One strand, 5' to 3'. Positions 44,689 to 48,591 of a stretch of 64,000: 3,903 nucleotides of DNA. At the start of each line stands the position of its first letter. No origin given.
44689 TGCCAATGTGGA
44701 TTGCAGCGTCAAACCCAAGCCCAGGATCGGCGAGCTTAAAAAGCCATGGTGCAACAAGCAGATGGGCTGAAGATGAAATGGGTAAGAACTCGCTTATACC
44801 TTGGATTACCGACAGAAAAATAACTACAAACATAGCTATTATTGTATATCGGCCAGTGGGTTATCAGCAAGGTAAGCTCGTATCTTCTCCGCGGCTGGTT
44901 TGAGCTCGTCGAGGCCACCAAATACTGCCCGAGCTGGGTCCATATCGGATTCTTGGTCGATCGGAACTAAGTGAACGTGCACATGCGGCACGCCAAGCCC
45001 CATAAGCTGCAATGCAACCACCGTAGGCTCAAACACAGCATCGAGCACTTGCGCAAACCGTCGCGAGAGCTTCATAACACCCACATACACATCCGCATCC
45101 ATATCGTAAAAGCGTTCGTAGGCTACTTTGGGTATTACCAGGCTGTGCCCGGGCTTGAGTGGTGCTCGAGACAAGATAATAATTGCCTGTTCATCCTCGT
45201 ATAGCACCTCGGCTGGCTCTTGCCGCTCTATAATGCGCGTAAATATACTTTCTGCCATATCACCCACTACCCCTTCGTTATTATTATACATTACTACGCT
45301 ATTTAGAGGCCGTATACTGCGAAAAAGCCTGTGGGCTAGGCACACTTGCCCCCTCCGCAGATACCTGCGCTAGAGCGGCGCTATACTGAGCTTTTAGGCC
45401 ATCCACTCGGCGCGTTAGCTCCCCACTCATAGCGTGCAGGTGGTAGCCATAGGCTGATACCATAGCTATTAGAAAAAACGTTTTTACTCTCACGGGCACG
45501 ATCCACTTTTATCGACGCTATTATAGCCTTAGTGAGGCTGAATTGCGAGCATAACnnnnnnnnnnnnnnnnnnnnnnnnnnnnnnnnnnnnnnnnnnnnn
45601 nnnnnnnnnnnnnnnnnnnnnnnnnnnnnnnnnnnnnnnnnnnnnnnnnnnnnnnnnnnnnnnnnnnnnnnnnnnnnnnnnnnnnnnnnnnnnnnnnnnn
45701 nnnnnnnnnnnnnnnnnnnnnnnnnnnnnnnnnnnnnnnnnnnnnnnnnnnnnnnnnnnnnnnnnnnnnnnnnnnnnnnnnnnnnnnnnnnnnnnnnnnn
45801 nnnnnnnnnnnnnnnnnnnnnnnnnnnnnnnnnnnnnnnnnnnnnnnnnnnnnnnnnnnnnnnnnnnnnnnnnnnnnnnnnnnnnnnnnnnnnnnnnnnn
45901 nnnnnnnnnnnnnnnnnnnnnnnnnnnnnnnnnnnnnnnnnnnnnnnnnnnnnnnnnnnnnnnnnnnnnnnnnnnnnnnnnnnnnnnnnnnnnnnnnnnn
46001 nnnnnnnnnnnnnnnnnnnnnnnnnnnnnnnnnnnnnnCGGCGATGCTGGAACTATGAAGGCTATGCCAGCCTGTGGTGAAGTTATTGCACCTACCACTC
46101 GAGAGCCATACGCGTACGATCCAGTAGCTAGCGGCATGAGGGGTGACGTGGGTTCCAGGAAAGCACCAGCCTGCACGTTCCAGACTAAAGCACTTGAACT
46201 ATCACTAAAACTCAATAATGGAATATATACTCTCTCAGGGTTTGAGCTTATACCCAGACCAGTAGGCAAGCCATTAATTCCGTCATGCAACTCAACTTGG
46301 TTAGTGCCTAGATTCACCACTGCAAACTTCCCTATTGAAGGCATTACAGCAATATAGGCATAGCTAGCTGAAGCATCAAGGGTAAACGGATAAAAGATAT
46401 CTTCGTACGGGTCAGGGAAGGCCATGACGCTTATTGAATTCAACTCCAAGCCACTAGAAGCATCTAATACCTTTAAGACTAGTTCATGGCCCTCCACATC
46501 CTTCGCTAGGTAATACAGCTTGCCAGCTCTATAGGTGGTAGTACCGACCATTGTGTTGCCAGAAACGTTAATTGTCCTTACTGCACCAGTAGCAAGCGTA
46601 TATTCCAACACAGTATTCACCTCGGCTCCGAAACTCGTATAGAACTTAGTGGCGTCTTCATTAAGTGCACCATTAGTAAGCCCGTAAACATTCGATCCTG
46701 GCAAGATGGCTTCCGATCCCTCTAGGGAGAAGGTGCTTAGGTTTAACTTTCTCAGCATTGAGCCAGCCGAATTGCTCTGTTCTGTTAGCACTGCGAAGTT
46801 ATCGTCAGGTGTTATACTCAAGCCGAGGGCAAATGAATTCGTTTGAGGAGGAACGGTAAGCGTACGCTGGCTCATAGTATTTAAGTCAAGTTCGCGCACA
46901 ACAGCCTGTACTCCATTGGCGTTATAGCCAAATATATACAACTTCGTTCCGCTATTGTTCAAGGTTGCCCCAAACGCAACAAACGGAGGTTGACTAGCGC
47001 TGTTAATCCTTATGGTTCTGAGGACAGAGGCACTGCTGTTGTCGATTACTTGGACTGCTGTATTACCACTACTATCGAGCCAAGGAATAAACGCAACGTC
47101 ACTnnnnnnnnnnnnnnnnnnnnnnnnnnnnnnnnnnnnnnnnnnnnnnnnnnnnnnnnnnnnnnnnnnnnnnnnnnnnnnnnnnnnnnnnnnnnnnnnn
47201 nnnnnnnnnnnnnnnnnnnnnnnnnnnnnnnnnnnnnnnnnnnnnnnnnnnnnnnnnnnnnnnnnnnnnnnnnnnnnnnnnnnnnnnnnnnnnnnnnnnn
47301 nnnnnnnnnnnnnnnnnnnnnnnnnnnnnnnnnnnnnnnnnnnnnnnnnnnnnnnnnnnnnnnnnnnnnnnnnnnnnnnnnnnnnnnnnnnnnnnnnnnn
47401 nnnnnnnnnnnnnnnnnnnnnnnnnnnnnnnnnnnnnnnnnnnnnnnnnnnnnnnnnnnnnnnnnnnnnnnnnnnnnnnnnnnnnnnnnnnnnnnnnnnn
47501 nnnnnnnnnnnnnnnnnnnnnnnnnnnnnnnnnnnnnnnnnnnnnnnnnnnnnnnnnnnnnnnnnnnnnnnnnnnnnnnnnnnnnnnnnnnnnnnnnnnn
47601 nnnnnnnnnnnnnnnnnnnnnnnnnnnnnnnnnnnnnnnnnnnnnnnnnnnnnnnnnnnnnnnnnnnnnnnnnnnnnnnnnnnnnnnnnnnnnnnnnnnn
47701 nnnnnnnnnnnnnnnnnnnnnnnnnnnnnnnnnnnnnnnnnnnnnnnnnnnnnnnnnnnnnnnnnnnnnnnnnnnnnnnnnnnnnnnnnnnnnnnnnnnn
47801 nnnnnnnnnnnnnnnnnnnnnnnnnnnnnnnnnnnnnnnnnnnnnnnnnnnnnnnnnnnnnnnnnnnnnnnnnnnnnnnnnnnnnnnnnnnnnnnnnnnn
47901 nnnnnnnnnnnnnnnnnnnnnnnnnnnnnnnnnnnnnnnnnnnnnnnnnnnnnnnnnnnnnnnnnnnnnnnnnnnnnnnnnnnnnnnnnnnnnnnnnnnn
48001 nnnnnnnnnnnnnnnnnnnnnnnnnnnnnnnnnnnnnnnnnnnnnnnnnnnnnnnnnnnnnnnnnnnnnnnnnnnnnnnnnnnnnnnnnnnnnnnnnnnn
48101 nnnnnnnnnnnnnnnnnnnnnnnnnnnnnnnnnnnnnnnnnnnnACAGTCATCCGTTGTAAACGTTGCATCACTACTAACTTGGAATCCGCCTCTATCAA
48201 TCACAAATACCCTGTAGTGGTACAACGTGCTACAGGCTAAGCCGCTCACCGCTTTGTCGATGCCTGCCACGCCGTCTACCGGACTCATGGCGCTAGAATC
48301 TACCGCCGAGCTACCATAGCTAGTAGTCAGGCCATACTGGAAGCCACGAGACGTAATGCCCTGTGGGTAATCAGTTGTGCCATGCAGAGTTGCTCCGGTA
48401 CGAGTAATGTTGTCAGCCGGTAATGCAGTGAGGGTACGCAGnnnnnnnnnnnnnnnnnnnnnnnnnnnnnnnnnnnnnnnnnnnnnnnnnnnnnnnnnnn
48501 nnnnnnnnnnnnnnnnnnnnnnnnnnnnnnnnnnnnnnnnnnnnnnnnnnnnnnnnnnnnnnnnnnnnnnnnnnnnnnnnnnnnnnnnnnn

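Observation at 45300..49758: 1400-aa NHL/Ig-repeat surface protein terminates in a TM helix plus a PhoR-like H-box; the rest of the kinase is frameshifted and truncated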

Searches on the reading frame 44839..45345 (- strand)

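Call 3: search_protein_families(library=pfam, proteins=[window:44839-45345:-], max_evalue=1)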
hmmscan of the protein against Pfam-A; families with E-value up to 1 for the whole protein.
window:44839-45345:- (168 aa): 4 families
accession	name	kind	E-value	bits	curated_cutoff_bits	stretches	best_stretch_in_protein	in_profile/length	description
PF01230.28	HIT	-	1.8e-14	54.6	21.5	1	41-131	2-97/98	HIT domain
PF11969.13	DcpS_C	-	4.5e-08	34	24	1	34-135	3-108/114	Scavenger mRNA decapping enzyme C-term binding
PF04677.20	CwfJ_C_1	-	0.0073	16.6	21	1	55-134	36-114/122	Protein similar to CwfJ C-terminus 1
PF01076.25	Mob_Pre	-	0.23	11.7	25.5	1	119-163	131-174/196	Plasmid recombination enzyme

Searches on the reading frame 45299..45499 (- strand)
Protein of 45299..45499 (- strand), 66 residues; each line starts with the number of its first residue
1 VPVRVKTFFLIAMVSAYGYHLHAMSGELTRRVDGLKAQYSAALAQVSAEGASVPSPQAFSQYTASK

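Call 3: search_protein_families(library=pfam, proteins=[window:45299-45499:-], max_evalue=1)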
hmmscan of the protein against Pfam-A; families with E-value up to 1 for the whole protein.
window:45299-45499:- (66 aa): 0 families

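Call 47: search_protein_families(library=ncbifam, proteins=[window:45299-45499:-], max_evalue=0.01)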
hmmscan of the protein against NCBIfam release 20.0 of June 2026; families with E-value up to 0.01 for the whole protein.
window:45299-45499:- (66 aa): 0 families
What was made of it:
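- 45299..45499 (-): Conserved small membrane ORF (66 aa) between the giant gene and HIT. Its link to the system is unknown. No family hit (calls 3, 47).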

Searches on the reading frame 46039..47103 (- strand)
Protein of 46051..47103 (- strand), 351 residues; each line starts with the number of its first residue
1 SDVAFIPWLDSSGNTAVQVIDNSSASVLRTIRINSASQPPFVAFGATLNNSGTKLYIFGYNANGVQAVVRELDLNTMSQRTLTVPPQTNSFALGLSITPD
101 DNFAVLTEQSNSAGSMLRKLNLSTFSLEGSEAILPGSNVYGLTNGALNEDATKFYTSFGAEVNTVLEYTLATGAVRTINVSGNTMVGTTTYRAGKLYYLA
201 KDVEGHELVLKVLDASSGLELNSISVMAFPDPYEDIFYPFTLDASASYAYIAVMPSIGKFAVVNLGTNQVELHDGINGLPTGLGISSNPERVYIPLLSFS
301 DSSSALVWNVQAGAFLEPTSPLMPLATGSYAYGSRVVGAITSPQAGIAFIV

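Call 60: search_protein_families(library=ncbifam, proteins=[window:46051-47103:-], max_evalue=10)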
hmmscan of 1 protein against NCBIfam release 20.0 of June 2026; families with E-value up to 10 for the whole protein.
seq(351 aa): 2 families
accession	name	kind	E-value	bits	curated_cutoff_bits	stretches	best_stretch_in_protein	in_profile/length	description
NF005938.0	PRK07984.1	equivalog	0.062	12.5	477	1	116-182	134-199/262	enoyl-ACP reductase FabI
NF005078.0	PRK06505.1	equivalog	0.081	12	446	1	108-182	126-199/271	enoyl-ACP reductase FabI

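Call 61: search_protein_families(library=pfam, proteins=[window:46051-47103:-], max_evalue=10)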
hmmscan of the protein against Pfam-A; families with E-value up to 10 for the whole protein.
seq(351 aa): 1 family
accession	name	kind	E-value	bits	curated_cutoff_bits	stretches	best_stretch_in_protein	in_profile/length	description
PF00238.24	Ribosomal_L14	-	0.082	13.3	23.6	1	14-45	5-36/122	Ribosomal protein L14p/L23e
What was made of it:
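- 46039..47103 (-): Seven-bladed YVTN-type beta-propeller (aa 886-1240). No sequence-profile hit (calls 60, 61).
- On YVTN-type seven-bladed beta-propeller: There is no sequence-profile hit (calls 60, 61).
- Tried and rejected: Pfam and NCBIfam gave nothing (calls 60, 61).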

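Call 79: predict_structure(alignment_id=A4)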
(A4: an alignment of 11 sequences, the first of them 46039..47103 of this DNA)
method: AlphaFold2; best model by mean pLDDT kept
length: 355 residues; sequences in the alignment: 11
mean_pLDDT: 83.3   pTM: 0.84
mean pLDDT of the five models: 83.3, 82.3, 81.1, 80.8, 75.1
residues with pLDDT >= 90: 113; 70-90: 194; 50-70: 42; < 50: 6
segments of 3 or more residues with pLDDT < 50: 345-347
pLDDT, mean of each block of 10 residues (from residue 1): 83 86 87 79 88 90 89 88 83 90 92 88 93 76 78 89 89 90 73 89 84 90 88 71 87 80 94 87 83 85 84 86 83 63 50 48
secondary structure, 60 per line:
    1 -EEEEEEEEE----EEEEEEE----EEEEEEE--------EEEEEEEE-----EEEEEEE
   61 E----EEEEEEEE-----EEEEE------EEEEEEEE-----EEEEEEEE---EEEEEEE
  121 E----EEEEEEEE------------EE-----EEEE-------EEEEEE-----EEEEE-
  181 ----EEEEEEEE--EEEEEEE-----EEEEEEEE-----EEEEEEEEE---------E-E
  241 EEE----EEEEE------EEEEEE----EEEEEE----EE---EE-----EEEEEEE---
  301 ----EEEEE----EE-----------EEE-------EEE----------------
elements in order: E2-10 E15-21 E26-32 E41-48 E54-61 E66-73 E79-83 E90-97 E103-110 E114-121 E126-133 E153-156 E164-169 E175-179 E185-192 E195-201 E207-214 E220-228 E240-243 E248-252 E259-264 E269-274 E291-297 E305-309 E327-329 E337-339
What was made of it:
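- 46039..47103 (-): AF2 pLDDT 83.3, pTM 0.84 (call 79).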

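Call 81: fold_search(model_id=the predicted structure, library=pdb)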
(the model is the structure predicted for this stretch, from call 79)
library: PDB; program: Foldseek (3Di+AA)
matches with E <= 10: 1871; with E <= 0.001: 1356
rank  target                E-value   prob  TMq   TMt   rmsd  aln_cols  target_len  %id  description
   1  1l0q_A                3.4e-15  1.00  0.71  0.65   3.6       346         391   22  Tandem YVTN beta-propeller and PKD domains from an archaeal surface layer protein (released 2002-11-06)
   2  5nnz_A                7.9e-11  1.00  0.57  0.60   6.4       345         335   14  Crystal structure of human ODA16 (released 2017-06-07)
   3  1jju_B                1.2e-10  1.00  0.61  0.64   6.2       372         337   12  Structure of a Quinohemoprotein Amine Dehydrogenase with a Unique Redox Cofactor and Highly Unusual Crosslinking (released 2001-12-12)
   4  8era_C                1.4e-10  1.00  0.61  0.69   5.9       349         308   11  RMC-5552 in complex with mTORC1 and FKBP12 (released 2022-12-28)
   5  6tv2_A                2.3e-10  1.00  0.54  0.52   7.1       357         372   14  Heme d1 biosynthesis associated Protein NirF (released 2020-04-22)
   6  1aof_B                4.5e-10  1.00  0.58  0.41   7.0       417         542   11  CYTOCHROME CD1 NITRITE REDUCTASE, REDUCED FORM (released 1997-10-15)
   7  1gq1_A                6.9e-10  1.00  0.60  0.41   6.3       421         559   11  CYTOCHROME CD1 NITRITE REDUCTASE, Y25S mutant, OXIDISED FORM (released 2002-11-28)
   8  6rtd_B                6.9e-10  1.00  0.51  0.41   7.8       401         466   11  Dihydro-heme d1 dehydrogenase NirN in complex with DHE (released 2019-06-19)
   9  3bws_A                9.1e-10  1.00  0.52  0.47   7.0       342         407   18  Crystal structure of the leptospiral antigen Lp49 (released 2008-10-07)
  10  6lqs_B1               9.1e-10  1.00  0.35  0.17  20.4       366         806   11  Cryo-EM structure of 90S small subunit preribosomes in transition states (State D) (released 2020-09-16)
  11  8qbn_W                1.4e-09  1.00  0.57  0.52   5.0       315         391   14  Structure of the non-canonical CTLH E3 substrate receptor WDR26 bound to YPEL5 (released 2024-05-15)
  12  1aof_A                1.6e-09  1.00  0.59  0.42   6.8       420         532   11  CYTOCHROME CD1 NITRITE REDUCTASE, REDUCED FORM (released 1997-10-15)
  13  6rtd_A                1.6e-09  1.00  0.54  0.43   6.7       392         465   11  Dihydro-heme d1 dehydrogenase NirN in complex with DHE (released 2019-06-19)
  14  9n73_LO               1.6e-09  1.00  0.34  0.17  20.7       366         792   11  SSU processome maturation and disassembly, State G (released 2025-10-29)
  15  5i2t                  1.8e-09  1.00  0.35  0.22  20.3       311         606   14  Domain characterization of the WD protein Pwp2 and their relevance in ribosome biogenesis (released 2017-06-21)
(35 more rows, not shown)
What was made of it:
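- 46039..47103 (-): Foldseek match to 1l0q, E 3.4e-15, TMq 0.71 (call 81).
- On YVTN-type seven-bladed beta-propeller: The AF2 model of aa 886-1240 (pLDDT 83) matches 1l0q, E 3e-15, TM 0.71, over 346 columns (calls 79, 81).
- Checked: Foldseek's best match is the archaeal S-layer YVTN propeller 1l0q (E 3e-15, TM 0.71; calls 79, 81).
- Tried and rejected: Structure prediction and Foldseek resolved it (calls 79, 81).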

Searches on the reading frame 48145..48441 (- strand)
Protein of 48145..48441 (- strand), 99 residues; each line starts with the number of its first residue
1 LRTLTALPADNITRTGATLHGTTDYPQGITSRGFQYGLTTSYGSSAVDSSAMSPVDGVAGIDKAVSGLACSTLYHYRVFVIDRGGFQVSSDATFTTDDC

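Call 61: search_protein_families(library=pfam, proteins=[window:48145-48441:-], max_evalue=10)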
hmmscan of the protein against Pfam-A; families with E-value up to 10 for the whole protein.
seq(99 aa): 0 families
